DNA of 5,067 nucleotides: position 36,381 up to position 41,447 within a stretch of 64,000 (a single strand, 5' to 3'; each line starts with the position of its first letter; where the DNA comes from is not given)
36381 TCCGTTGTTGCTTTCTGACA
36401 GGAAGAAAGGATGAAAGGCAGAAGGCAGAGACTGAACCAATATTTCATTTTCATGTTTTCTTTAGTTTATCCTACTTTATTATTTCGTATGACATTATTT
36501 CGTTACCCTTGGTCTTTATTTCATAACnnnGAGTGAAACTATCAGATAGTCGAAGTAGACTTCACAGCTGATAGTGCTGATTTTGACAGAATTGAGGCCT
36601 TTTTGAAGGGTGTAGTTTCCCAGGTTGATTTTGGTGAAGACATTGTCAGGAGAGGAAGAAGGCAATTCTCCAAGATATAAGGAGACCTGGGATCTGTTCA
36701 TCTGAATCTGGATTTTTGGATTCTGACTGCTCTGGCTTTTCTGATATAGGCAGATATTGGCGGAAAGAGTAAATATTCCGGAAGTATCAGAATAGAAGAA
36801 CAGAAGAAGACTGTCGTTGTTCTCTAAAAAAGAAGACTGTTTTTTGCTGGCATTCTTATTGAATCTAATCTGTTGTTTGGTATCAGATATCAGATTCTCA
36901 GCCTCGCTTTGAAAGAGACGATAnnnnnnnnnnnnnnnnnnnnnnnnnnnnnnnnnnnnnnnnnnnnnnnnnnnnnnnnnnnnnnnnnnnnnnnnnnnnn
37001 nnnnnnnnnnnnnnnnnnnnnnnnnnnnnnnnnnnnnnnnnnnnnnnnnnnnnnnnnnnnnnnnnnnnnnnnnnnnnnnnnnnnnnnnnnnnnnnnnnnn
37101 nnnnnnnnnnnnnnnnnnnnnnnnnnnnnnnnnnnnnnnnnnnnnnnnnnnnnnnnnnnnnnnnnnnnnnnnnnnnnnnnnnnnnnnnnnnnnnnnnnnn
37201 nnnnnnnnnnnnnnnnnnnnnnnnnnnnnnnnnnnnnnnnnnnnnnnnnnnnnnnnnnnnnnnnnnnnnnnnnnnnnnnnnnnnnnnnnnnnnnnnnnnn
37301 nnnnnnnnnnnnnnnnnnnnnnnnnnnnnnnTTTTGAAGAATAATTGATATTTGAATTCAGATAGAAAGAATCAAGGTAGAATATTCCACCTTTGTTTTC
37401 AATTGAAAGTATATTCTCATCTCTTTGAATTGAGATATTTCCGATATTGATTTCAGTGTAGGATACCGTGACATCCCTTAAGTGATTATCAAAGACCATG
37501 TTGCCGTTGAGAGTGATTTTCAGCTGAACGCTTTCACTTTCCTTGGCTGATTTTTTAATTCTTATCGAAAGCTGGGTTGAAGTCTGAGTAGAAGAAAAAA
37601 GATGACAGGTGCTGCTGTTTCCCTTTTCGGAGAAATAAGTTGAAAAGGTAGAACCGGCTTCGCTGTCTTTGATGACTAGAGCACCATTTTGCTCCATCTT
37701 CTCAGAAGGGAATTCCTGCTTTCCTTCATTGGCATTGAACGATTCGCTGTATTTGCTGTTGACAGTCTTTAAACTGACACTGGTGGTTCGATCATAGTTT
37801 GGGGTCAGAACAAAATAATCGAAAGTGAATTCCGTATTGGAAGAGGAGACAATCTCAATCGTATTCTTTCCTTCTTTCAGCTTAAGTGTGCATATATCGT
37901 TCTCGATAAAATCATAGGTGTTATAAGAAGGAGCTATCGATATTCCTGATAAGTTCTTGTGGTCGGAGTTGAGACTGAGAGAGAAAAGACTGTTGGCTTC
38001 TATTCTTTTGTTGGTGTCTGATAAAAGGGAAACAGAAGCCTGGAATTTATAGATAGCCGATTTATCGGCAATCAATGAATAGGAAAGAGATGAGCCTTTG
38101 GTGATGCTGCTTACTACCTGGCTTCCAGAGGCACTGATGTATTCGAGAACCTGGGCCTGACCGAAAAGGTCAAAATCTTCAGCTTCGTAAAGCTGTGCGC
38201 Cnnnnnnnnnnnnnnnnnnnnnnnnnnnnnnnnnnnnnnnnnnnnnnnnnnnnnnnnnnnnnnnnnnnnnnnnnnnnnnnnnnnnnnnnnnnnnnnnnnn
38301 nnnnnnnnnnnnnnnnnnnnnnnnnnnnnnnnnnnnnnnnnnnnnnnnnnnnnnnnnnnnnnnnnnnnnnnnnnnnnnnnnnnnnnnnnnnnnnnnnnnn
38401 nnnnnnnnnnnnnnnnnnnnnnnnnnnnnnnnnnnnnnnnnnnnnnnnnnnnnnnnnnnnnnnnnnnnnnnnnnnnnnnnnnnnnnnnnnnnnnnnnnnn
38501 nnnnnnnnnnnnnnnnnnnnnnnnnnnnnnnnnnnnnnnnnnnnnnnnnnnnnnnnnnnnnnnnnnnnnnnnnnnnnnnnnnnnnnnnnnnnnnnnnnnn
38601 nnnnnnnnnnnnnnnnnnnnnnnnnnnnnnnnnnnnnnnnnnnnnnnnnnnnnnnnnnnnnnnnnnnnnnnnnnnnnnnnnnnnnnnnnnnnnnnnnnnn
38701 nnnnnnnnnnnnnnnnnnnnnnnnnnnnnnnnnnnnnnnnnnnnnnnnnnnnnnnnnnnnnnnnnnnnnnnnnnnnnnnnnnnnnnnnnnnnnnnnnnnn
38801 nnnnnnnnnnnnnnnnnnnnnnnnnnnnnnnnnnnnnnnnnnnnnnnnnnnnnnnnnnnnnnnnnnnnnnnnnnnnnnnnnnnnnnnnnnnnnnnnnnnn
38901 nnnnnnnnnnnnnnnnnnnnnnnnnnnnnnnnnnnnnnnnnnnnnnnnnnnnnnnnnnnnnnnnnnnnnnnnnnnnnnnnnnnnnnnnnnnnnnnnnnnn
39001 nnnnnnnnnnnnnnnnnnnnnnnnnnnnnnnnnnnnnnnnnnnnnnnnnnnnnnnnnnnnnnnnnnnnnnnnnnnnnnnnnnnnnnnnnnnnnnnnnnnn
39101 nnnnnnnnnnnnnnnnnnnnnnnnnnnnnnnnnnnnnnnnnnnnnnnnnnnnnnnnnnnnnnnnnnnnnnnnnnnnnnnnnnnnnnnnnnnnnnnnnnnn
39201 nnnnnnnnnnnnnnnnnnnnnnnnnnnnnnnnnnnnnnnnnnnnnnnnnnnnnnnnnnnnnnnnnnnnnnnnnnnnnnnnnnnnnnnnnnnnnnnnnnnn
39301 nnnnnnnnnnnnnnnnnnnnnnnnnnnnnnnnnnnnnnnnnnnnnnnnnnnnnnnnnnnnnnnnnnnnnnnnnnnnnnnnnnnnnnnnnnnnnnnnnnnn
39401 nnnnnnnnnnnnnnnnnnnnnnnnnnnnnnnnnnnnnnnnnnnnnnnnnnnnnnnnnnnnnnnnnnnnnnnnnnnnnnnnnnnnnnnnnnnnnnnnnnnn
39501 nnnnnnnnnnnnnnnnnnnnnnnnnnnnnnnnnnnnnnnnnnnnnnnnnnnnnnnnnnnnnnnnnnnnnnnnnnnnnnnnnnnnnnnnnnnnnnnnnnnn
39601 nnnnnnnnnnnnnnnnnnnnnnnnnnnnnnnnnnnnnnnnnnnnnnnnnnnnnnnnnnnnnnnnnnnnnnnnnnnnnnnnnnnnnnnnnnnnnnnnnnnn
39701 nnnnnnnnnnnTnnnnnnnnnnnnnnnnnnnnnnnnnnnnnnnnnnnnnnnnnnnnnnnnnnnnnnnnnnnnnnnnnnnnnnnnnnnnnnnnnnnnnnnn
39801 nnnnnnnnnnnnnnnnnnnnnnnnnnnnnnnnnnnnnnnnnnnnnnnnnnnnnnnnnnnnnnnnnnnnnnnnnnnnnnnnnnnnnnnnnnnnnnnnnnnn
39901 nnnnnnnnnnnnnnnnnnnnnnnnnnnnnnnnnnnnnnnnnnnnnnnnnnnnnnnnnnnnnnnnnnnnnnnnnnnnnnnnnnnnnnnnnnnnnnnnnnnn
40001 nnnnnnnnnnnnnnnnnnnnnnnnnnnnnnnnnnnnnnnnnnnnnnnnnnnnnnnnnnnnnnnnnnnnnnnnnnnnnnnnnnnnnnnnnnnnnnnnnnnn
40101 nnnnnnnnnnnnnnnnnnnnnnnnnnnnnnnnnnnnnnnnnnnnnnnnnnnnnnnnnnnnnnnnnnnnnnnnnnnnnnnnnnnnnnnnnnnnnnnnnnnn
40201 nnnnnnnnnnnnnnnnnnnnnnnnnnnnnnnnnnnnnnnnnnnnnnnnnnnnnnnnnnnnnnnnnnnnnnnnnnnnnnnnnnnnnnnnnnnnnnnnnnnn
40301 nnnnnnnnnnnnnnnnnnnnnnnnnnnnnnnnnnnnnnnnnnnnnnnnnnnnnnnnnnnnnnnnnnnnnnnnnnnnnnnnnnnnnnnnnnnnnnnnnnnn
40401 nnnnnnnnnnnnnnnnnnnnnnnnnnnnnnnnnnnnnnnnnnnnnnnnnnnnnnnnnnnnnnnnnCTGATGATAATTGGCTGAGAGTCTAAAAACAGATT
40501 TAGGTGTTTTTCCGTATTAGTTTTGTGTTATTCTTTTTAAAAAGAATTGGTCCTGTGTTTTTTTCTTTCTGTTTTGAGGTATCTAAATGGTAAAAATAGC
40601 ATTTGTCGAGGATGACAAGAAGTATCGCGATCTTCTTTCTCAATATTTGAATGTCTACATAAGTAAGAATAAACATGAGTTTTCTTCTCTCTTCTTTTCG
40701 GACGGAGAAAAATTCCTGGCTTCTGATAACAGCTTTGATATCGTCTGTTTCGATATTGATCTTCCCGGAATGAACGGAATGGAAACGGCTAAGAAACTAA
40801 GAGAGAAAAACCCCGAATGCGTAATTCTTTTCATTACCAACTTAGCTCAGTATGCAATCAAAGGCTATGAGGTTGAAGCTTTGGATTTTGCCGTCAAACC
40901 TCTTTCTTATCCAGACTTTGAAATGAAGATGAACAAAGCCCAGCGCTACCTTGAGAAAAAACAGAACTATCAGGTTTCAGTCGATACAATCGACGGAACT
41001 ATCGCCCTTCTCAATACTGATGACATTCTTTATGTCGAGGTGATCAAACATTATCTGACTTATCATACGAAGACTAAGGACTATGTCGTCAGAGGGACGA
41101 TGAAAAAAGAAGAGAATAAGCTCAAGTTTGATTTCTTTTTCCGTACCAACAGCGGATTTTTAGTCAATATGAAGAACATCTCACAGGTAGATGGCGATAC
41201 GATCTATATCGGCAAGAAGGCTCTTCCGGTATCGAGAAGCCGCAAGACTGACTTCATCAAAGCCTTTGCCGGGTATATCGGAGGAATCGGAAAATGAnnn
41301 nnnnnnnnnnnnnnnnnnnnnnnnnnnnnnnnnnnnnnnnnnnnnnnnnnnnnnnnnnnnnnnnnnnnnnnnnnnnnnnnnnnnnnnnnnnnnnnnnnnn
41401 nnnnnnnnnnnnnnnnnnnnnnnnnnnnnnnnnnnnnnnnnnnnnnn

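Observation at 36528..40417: Kinase gene translationally coupled to a multi-CBM membrane protein: a possible three-component glycan sensor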

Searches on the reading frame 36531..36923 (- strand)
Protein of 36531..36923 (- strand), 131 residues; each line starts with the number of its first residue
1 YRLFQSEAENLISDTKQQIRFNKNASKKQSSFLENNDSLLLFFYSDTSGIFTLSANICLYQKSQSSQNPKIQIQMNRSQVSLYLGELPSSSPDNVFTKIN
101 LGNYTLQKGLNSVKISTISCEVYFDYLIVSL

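Call 15: search_protein_families(library=pfam, proteins=[window:36531-36923:-], max_evalue=10)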
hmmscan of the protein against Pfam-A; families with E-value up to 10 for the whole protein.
seq(131 aa): 1 family
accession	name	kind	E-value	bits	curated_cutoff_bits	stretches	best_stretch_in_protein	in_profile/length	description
PF18099.7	CBM_35_2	-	0.062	13.8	23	1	63-128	47-111/112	Carbohydrate binding module (family 35)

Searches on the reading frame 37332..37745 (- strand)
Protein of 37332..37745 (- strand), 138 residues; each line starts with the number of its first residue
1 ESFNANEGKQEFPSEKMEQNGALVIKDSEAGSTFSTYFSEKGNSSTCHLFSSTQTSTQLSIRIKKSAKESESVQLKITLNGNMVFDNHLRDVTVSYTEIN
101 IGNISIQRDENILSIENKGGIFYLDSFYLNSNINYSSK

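Call 15: search_protein_families(library=pfam, proteins=[window:37332-37745:-], max_evalue=10)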
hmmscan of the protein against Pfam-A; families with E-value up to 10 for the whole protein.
seq(138 aa): 1 family
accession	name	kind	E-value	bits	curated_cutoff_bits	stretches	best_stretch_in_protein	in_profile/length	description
PF01453.30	B_lectin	-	0.064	14.2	32.4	1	16-52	20-57/105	D-mannose binding lectin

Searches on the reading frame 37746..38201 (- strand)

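Call 15: search_protein_families(library=pfam, proteins=[window:37746-38201:-], max_evalue=10)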
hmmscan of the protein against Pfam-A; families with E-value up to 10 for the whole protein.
seq(152 aa): 4 families
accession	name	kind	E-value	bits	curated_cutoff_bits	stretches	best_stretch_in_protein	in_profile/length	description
PF03422.21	CBM_6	-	3.7e-07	30.9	28.9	1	6-133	1-124/125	Carbohydrate binding module (family 6)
PF24108.1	DUF7383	-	0.019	15.7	27.9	1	77-127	63-112/123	Family of unknown function (DUF7383)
PF14683.12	CBM-like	-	0.034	14.5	27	1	36-130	54-158/160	Polysaccharide lyase family 4, domain III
PF03602.21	Cons_hypoth95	-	0.041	14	24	1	14-108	41-138/182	Conserved hypothetical protein 95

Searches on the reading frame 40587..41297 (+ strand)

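Call 6: search_protein_families(library=pfam, proteins=[window:40587-41297:+], max_evalue=0.01)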
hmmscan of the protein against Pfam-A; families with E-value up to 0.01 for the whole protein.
window:40587-41297:+ (236 aa): 2 families
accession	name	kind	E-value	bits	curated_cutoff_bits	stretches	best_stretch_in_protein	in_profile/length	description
PF04397.21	LytTR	-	5.2e-19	68.7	22.6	1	139-226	3-96/98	LytTr DNA-binding domain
PF00072.30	Response_reg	-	1.4e-14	54.6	30.2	1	4-109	1-104/111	Response regulator receiver domain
